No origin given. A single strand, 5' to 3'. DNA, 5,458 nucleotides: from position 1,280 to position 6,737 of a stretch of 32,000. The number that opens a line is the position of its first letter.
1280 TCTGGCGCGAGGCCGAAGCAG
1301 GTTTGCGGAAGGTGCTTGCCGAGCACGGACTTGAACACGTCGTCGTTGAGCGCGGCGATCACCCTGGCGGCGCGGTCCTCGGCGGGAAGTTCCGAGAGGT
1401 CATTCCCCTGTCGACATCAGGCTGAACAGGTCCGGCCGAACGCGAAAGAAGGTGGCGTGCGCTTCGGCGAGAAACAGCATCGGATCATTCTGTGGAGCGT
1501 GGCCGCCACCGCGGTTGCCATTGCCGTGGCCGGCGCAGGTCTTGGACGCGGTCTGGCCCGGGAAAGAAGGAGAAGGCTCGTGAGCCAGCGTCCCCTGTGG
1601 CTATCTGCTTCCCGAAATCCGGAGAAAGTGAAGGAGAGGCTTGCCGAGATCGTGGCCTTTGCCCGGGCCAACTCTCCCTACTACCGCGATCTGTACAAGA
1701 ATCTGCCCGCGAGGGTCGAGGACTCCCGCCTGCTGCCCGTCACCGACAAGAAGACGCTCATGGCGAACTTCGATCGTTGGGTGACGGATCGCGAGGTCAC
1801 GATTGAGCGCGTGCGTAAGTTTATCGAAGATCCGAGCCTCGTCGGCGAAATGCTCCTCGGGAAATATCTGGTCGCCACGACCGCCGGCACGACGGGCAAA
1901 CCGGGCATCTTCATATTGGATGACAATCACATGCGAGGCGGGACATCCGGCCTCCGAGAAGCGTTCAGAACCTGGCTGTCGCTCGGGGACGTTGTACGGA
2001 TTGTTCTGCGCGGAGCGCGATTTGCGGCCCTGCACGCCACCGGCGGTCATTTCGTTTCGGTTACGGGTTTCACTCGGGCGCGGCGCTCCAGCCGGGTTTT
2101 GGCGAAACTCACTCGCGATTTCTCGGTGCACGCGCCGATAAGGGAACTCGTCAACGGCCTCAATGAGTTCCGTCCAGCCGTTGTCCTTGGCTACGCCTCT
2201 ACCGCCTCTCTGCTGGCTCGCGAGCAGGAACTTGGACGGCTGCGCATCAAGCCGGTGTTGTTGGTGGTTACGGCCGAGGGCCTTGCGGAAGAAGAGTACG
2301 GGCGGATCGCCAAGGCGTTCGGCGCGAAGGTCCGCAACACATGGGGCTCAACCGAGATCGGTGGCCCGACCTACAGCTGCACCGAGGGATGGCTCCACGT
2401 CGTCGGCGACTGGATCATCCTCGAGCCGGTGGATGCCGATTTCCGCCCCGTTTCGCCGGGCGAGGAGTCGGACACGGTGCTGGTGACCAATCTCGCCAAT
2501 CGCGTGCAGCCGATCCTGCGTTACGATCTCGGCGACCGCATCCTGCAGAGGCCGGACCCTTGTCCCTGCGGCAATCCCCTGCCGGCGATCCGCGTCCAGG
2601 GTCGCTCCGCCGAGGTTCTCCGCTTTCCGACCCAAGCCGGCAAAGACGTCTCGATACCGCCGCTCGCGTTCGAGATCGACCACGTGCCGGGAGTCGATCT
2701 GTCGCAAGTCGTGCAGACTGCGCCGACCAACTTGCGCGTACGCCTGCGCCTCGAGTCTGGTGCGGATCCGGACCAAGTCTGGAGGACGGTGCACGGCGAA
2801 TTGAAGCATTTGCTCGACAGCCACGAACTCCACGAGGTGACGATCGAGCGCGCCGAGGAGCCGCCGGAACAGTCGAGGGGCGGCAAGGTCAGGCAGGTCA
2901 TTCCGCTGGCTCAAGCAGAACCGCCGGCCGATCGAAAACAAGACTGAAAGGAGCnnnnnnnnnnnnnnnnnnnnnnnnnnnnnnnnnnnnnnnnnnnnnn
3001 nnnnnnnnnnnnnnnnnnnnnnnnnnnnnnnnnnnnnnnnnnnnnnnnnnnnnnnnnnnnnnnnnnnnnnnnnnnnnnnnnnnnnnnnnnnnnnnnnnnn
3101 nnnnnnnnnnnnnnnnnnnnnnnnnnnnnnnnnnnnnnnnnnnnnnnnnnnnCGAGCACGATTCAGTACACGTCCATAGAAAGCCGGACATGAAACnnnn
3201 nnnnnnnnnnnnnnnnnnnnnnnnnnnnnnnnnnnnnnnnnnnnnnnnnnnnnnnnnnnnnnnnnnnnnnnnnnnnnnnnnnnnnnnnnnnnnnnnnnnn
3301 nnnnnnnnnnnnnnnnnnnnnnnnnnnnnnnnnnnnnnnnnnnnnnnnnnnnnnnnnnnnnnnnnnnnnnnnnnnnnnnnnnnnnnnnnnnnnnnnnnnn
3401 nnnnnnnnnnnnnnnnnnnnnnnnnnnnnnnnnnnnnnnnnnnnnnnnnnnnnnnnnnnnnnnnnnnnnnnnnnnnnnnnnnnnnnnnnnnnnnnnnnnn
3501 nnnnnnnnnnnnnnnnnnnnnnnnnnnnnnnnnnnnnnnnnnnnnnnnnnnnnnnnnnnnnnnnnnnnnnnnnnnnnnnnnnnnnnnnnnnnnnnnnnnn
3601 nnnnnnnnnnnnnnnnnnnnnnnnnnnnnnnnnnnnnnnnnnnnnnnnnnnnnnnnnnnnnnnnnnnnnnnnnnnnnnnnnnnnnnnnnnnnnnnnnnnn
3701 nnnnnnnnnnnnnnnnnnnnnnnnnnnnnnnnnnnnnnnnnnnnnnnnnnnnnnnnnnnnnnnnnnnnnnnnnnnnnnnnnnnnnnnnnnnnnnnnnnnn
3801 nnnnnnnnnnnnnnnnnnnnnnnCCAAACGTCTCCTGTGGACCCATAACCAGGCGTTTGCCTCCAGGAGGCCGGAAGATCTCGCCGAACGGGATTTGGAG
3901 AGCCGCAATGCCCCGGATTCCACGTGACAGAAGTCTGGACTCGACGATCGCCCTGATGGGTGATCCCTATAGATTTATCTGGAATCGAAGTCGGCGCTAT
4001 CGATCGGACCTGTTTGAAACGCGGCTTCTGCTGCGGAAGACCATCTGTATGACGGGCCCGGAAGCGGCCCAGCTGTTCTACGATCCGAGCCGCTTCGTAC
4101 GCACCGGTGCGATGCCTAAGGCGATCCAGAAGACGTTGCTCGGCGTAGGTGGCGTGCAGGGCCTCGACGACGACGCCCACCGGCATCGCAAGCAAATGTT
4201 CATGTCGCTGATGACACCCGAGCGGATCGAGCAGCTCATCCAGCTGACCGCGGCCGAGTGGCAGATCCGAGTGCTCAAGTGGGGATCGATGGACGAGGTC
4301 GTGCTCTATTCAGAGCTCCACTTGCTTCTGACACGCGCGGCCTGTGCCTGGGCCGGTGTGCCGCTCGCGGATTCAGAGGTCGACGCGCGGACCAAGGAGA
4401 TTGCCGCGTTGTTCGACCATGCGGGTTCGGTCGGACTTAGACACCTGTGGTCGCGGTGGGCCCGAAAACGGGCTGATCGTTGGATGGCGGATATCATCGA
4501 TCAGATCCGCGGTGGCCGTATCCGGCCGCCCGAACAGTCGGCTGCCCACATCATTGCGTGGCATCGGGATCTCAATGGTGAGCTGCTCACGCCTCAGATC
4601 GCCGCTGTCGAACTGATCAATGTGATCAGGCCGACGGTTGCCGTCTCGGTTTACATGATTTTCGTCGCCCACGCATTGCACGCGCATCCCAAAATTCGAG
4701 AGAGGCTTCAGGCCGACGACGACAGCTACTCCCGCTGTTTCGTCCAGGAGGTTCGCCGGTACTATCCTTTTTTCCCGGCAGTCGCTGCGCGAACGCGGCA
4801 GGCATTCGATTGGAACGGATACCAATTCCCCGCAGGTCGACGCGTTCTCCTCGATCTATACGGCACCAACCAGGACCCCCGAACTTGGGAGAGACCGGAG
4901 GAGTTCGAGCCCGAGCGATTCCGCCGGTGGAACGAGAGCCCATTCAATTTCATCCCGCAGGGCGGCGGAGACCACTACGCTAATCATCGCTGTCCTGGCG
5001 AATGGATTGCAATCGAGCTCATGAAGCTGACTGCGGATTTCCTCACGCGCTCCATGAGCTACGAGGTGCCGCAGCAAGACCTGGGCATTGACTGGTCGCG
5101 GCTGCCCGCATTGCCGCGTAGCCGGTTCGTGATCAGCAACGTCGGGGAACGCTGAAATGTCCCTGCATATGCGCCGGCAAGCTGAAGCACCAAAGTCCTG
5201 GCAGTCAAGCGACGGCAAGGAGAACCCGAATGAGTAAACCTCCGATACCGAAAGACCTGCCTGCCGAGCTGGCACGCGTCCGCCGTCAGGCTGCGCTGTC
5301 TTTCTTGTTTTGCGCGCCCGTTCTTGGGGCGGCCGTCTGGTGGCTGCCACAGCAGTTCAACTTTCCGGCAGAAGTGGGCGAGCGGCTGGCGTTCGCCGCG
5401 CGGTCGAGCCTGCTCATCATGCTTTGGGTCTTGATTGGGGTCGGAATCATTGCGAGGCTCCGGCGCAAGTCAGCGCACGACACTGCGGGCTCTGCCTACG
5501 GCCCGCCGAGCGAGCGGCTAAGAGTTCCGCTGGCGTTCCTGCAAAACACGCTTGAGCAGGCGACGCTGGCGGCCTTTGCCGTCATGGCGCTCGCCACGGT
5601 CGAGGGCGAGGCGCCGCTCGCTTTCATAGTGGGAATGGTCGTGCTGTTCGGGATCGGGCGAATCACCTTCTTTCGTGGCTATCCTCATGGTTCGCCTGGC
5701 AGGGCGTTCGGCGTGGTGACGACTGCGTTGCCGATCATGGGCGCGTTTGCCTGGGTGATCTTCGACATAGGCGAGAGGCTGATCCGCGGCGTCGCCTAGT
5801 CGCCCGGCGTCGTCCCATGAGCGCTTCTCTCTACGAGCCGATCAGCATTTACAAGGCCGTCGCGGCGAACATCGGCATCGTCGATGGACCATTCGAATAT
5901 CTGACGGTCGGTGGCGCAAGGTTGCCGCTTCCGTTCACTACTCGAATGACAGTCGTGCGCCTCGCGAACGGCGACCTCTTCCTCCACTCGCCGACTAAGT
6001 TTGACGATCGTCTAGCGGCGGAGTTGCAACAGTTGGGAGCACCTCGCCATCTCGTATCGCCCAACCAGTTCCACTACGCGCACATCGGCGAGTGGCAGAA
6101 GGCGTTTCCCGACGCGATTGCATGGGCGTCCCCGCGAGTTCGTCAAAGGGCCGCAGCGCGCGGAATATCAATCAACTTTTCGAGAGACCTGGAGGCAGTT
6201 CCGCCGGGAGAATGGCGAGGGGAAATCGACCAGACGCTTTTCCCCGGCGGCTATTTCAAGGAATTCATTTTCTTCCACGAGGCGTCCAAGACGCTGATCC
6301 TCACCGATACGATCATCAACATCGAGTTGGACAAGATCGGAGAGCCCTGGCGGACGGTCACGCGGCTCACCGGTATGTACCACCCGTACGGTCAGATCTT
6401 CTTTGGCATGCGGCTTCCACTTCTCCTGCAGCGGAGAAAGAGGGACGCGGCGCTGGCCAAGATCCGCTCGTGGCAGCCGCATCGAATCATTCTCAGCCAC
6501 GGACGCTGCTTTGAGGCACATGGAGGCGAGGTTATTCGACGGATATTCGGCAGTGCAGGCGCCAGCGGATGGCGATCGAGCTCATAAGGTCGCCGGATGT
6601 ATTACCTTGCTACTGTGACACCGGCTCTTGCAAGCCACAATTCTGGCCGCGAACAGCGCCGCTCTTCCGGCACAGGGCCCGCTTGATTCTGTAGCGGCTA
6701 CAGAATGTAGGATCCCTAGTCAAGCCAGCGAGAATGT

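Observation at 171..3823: MerR-gated operon led by two PaaK/F390-synthetase-like adenylating enzymes, a membrane microprotein and a tail-less CDF: candidate undescribed metal-stress module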

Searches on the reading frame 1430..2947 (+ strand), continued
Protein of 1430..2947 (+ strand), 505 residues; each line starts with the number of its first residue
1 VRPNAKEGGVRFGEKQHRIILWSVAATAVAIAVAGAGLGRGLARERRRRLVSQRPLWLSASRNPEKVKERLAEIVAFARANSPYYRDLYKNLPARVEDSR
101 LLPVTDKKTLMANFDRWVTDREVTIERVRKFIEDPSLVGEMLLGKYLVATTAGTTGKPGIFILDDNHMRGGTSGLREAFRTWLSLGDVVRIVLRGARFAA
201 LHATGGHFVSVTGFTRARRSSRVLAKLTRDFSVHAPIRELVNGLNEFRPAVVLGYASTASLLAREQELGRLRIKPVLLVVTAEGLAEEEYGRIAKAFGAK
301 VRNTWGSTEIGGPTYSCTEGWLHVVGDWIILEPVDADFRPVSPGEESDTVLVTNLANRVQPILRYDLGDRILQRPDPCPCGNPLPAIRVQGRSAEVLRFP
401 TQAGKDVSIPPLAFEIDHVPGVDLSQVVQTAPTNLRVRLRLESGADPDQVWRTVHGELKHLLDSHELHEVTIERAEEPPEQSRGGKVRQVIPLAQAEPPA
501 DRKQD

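Call 88: search_protein_representatives(protein=window:1580-2947:+)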
Query: 455 residues. Proteins with E-value up to 0.001 (for the whole library): 15386; up to 1e-10: 6597; up to 1e-30: 740. The best 150 are listed.
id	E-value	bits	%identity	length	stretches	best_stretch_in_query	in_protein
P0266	4.7e-146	503.6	53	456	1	16-444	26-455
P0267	1.1e-145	502.4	56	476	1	15-449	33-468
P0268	2.1e-142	491.6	53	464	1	13-451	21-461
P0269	8.8e-129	446.7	51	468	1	16-446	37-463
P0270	3.3e-120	418.4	49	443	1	18-444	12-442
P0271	9.3e-119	413.6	47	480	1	9-448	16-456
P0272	1.1e-117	410.1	48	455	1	16-443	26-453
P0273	1.1e-111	390.3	47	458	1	19-444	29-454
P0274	1.2e-110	386.8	46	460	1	17-446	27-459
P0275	1.7e-108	379.8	44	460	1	18-443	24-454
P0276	2.7e-108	379.2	55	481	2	211-446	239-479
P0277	3.9e-107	375.3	46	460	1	18-447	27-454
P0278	7.3e-106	371.1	46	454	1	17-446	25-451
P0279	4.7e-104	365.2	44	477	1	17-442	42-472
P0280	7.3e-104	364.6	55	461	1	15-332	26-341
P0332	9.5e-80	285.1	31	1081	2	16-391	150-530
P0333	5.1e-79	282.7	39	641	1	19-439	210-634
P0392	7.4e-64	232.7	39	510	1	49-441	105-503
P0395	2.5e-63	230.9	39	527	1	17-351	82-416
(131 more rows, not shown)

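Call 90: search_protein_families(library=pfam, proteins=[P0332, P0333, P0392, P0395], max_evalue=0.001)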
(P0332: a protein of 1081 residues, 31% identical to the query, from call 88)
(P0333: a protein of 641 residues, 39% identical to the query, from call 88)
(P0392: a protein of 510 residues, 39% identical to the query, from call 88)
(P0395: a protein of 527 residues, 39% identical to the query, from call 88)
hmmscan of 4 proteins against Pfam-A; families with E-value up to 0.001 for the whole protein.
P0332 (1081 aa): 2 families
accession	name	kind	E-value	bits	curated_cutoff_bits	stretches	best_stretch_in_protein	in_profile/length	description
PF02036.22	SCP2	-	2.1e-15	57.3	21.3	1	33-115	18-100/101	SCP-2 sterol transfer family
PF14864.11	Alkyl_sulf_C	-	2.2e-07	31.6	27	0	13-120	11-118/125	Alkyl sulfatase C-terminal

P0333 (641 aa): 0 families

P0392 (510 aa): 1 family
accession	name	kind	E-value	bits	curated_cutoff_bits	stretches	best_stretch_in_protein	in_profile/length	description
PF00501.34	AMP-binding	-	4.8e-06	26.1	29.9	1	254-334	249-331/384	AMP-binding enzyme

P0395 (527 aa): 1 family
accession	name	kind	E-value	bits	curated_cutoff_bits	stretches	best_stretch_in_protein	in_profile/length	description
PF00501.34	AMP-binding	-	1.1e-05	24.9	29.9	1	166-330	170-329/384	AMP-binding enzyme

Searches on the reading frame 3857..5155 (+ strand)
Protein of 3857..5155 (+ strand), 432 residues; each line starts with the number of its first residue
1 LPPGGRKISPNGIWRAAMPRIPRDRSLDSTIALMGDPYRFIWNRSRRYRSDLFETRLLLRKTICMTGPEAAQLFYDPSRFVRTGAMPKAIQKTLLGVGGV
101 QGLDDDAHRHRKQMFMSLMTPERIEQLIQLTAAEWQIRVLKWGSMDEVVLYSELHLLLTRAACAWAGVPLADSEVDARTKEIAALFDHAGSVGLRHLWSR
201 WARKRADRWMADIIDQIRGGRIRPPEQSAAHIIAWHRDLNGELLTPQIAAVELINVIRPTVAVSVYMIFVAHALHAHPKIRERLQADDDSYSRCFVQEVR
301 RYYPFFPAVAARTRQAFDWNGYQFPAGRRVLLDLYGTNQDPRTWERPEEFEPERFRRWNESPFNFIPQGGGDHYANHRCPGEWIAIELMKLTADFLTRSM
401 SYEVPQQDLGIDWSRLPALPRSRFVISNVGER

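Call 4: search_protein_families(library=pfam, proteins=[window:3857-5155:+], max_evalue=0.01)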
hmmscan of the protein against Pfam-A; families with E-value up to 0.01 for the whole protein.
window:3857-5155:+ (432 aa): 2 families
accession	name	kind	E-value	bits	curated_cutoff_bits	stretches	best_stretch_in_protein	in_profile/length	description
PF00067.27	p450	-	4.4e-17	62.4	22.8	1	292-398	324-430/462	Cytochrome P450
PF13565.12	HTH_32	-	0.0079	17.2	33.7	0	98-138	12-50/73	Homeodomain-like domain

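Call 5: search_protein_families(library=ncbifam, proteins=[window:3857-5155:+], max_evalue=0.01)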
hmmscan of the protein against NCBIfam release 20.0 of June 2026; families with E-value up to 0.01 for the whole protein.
window:3857-5155:+ (432 aa): 6 families
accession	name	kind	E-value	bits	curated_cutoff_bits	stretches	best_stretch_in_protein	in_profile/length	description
NF053744.1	FAProxCypCBc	equivalog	3e-178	592.7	600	1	20-430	4-414/416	CYP152 family fatty-acid peroxygenase CypC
NF050147.1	aminopyruv_ApyO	equivalog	2.7e-15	56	525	1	77-414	60-406/444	RiPP biosynthesis cytochrome P450 ApyO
NF051859.1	AlbFlvMonOxTrpSyn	equivalog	1.9e-11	43.3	700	1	30-398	34-426/457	bifunctional albaflavenone monooxygenase/terpene synthase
TIGR04515.1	P450_rel_GT_act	subfamily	1.7e-06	27.7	343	1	226-356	214-324/386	P450-derived glycosyltransferase activator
TIGR04538.1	P450_cycloAA_1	subfamily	0.00018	20.5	500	1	202-395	173-361/395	cytochrome P450, cyclodipeptide synthase-associated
TIGR04458.1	CYP450_TxtE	equivalog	0.0057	15.3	500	1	226-355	211-339/403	4-nitrotryptophan synthase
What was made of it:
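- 3908..5155 (+): CYP152-type fatty-acid peroxygenase P450. NCBIfam CypC 592.7 bits against a cut-off of 600 (call 5).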

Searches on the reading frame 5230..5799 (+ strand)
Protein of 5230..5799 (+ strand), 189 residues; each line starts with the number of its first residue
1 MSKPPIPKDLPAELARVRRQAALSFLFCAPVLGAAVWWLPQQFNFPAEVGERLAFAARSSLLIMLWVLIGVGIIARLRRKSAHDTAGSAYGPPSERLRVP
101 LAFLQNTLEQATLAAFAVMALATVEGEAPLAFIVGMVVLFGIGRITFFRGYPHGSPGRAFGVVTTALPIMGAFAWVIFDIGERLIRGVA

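Call 4: search_protein_families(library=pfam, proteins=[window:5230-5799:+], max_evalue=0.01)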
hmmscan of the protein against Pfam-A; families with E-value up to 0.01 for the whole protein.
window:5230-5799:+ (189 aa): 1 family
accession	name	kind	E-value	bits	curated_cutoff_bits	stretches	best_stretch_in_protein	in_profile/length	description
PF01124.23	MAPEG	-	3e-10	40.7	23.4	1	54-177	2-128/129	MAPEG family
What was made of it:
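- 5230..5799 (+): MAPEG-family membrane protein. Pfam PF01124 40.7 bits (call 4).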

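Call 5: search_protein_families(library=ncbifam, proteins=[window:5230-5799:+], max_evalue=0.01)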
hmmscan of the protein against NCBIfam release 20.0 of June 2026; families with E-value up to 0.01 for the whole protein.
window:5230-5799:+ (189 aa): 0 families

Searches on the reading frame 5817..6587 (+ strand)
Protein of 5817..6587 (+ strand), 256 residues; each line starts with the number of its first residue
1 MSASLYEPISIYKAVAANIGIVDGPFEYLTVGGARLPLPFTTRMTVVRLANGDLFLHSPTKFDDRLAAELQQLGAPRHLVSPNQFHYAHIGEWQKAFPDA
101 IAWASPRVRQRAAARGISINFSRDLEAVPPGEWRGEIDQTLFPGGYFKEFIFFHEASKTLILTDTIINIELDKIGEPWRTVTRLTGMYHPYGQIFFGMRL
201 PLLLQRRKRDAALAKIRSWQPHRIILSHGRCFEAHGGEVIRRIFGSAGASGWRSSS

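Call 4: search_protein_families(library=pfam, proteins=[window:5817-6587:+], max_evalue=0.01)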
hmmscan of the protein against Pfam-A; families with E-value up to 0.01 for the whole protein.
window:5817-6587:+ (256 aa): 1 family
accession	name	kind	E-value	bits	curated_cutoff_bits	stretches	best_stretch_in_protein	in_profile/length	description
PF14234.11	DUF4336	-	7.5e-12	45.5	28.5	1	41-170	19-166/321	Domain of unknown function (DUF4336)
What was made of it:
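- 5817..6587 (+): DUF4336 protein, last gene of the first transcription unit. Pfam PF14234 45.5 bits (call 4).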

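Call 5: search_protein_families(library=ncbifam, proteins=[window:5817-6587:+], max_evalue=0.01)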
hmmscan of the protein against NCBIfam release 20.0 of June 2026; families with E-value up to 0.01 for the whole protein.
window:5817-6587:+ (256 aa): 0 families
